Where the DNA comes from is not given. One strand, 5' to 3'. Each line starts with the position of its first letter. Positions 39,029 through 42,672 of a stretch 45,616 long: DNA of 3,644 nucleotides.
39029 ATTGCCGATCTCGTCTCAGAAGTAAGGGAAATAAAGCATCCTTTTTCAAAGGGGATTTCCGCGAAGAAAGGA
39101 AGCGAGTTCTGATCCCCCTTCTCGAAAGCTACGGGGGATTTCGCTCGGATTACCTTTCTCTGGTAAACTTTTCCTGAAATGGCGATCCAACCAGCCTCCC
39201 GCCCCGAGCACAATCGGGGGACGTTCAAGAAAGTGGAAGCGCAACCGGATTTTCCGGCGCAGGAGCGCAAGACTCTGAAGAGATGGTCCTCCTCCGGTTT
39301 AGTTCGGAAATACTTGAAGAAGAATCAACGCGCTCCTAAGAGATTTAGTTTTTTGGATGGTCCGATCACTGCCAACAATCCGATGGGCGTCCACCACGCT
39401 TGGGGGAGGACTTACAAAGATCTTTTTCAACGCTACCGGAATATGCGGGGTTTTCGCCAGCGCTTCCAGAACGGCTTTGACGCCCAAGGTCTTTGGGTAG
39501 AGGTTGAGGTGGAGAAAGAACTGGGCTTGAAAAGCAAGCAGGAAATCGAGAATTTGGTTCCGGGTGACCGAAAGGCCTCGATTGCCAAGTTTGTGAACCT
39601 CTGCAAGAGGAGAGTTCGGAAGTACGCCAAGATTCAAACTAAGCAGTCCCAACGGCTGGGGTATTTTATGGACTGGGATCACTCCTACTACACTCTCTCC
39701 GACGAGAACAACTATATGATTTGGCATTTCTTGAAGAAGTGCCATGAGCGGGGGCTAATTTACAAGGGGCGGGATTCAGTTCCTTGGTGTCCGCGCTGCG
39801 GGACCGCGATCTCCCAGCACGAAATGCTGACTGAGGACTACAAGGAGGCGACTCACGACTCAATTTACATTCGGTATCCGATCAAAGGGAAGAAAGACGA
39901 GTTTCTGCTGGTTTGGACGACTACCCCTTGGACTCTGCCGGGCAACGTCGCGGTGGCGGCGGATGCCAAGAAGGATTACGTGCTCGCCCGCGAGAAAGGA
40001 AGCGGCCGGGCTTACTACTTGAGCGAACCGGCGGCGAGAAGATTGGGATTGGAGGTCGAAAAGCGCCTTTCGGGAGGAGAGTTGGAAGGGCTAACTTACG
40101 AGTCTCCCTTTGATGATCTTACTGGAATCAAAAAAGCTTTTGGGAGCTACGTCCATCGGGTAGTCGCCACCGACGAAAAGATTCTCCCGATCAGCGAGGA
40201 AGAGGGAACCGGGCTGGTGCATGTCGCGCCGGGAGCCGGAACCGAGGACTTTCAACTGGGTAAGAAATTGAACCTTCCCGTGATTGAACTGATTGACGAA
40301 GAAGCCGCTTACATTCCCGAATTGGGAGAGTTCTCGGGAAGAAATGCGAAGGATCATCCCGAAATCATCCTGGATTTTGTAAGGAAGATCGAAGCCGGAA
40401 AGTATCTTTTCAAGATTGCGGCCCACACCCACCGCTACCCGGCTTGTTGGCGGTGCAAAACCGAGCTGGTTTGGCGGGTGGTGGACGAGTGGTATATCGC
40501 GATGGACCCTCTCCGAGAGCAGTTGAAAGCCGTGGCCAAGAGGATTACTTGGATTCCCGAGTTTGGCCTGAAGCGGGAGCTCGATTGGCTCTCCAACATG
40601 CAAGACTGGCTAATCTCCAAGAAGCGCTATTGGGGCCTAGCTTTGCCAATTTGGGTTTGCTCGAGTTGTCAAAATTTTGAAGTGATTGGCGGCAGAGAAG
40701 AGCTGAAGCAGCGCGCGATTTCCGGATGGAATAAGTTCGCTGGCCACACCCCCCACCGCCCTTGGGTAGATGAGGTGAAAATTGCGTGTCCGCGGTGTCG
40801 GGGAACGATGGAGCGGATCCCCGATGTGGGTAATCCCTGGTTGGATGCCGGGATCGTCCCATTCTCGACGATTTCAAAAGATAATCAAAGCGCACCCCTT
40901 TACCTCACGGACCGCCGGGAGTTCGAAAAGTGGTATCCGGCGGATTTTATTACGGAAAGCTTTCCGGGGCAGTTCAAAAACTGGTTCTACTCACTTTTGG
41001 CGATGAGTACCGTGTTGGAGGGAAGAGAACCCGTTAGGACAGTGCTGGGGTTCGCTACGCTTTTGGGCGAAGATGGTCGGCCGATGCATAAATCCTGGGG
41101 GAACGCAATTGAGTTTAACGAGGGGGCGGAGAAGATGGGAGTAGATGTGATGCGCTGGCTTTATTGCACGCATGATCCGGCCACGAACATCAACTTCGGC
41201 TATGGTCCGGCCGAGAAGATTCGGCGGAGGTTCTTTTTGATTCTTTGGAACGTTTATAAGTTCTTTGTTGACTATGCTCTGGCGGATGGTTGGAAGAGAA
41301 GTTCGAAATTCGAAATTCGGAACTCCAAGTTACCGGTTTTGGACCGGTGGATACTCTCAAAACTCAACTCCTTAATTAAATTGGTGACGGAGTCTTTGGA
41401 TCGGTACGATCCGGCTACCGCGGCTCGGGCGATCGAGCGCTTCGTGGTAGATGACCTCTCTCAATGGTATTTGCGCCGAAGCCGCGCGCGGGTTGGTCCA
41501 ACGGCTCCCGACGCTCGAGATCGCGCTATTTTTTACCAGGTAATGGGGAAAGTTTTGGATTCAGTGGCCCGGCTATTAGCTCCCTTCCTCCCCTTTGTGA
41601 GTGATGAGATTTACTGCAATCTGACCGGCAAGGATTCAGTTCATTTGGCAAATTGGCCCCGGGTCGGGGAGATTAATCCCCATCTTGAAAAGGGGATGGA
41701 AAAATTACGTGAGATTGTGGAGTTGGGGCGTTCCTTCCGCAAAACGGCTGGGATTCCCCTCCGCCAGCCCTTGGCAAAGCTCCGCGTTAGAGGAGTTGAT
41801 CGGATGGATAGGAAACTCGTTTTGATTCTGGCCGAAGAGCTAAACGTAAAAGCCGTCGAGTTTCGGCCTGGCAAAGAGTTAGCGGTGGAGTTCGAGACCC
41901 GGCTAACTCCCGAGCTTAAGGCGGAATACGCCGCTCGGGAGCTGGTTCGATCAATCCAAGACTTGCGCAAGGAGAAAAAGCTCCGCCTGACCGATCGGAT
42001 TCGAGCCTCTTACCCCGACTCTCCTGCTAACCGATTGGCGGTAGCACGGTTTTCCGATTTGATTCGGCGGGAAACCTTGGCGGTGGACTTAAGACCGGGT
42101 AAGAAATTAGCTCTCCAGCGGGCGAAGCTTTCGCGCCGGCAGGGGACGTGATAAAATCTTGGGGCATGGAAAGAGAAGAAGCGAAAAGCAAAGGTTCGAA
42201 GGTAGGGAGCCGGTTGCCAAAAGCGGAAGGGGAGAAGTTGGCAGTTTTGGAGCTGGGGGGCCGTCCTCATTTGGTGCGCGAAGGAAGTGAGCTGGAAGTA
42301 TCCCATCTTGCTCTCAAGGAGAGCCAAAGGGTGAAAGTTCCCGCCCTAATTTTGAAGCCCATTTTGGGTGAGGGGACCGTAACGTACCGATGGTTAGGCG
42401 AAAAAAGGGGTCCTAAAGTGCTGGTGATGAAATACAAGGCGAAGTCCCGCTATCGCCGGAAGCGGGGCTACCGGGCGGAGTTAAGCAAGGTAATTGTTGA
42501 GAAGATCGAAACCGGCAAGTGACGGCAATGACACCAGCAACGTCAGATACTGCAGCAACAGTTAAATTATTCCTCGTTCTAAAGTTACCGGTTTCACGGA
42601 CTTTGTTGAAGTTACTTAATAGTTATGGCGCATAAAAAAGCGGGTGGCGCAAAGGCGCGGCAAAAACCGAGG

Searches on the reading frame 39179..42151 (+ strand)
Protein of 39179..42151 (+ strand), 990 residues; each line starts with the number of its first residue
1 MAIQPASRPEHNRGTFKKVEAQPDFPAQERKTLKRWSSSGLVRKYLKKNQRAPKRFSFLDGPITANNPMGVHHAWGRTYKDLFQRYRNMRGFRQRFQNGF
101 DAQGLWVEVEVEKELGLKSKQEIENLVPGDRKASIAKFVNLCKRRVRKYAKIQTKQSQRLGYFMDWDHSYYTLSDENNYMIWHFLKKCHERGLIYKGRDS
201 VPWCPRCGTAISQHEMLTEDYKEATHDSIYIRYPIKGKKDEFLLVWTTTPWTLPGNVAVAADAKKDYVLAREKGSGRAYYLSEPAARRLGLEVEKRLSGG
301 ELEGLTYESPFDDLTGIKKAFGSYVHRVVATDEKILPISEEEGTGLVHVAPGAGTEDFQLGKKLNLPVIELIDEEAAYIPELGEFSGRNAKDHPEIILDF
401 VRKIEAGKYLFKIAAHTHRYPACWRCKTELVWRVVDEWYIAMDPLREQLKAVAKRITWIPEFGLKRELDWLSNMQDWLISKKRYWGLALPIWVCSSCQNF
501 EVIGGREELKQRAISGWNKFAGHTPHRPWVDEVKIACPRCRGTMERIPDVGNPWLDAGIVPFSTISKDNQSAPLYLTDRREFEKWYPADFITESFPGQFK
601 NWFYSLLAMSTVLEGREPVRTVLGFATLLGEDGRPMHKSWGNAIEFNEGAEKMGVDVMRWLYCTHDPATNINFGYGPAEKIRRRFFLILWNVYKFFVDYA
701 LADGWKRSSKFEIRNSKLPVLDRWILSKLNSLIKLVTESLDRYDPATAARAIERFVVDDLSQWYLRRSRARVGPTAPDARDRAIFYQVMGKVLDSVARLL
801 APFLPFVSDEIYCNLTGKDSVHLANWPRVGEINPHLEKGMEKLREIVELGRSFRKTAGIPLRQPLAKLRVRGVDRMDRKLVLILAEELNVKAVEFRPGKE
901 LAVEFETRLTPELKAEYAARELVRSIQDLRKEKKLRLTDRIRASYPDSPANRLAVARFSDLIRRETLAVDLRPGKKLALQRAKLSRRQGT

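Call 7: search_protein_families(library=pfam, proteins=[window:39179-42151:+], max_evalue=1)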
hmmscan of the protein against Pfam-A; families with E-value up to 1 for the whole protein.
window:39179-42151:+ (990 aa): 8 families
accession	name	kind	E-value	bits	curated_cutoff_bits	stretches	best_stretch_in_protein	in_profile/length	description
PF00133.28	tRNA-synt_1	-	5.2e-81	273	22.7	1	32-672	2-412/414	tRNA synthetases class I (I, L, M and V)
PF08264.19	Anticodon_1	-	1.2e-34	119.7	25.1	1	722-866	1-145/148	Anticodon-binding domain of tRNA ligase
PF19302.4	DUF5915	-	1.8e-18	67.2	27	1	889-978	88-177/195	Domain of unknown function (DUF5915)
PF09334.17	tRNA-synt_1g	-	3.9e-11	42.8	20.1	3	148-213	69-132/391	tRNA synthetases class I (M)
PF10122.14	Zn_ribbon_Com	-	0.0086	15.9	22.9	0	530-545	20-34/52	Mu-like prophage protein Com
PF01921.24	tRNA-synt_1f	-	0.02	14.3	27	1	611-675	260-322/360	tRNA synthetases class I (K)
PF20544.3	DUF6758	-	0.026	14.2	27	1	201-240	4-43/208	Family of unknown function (DUF6758)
PF25207.1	DUF7837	-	0.1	13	27.8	1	204-226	8-29/47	Domain of unknown function (DUF7837)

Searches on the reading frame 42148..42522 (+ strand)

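Call 7: search_protein_families(library=pfam, proteins=[window:42148-42522:+], max_evalue=1)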
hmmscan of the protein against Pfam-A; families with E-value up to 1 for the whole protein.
window:42148-42522:+ (124 aa): 1 family
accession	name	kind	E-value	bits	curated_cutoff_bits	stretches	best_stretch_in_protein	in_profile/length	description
PF00829.26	Ribosomal_L21p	-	2.8e-13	50.4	27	1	32-120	3-99/99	Ribosomal prokaryotic L21 protein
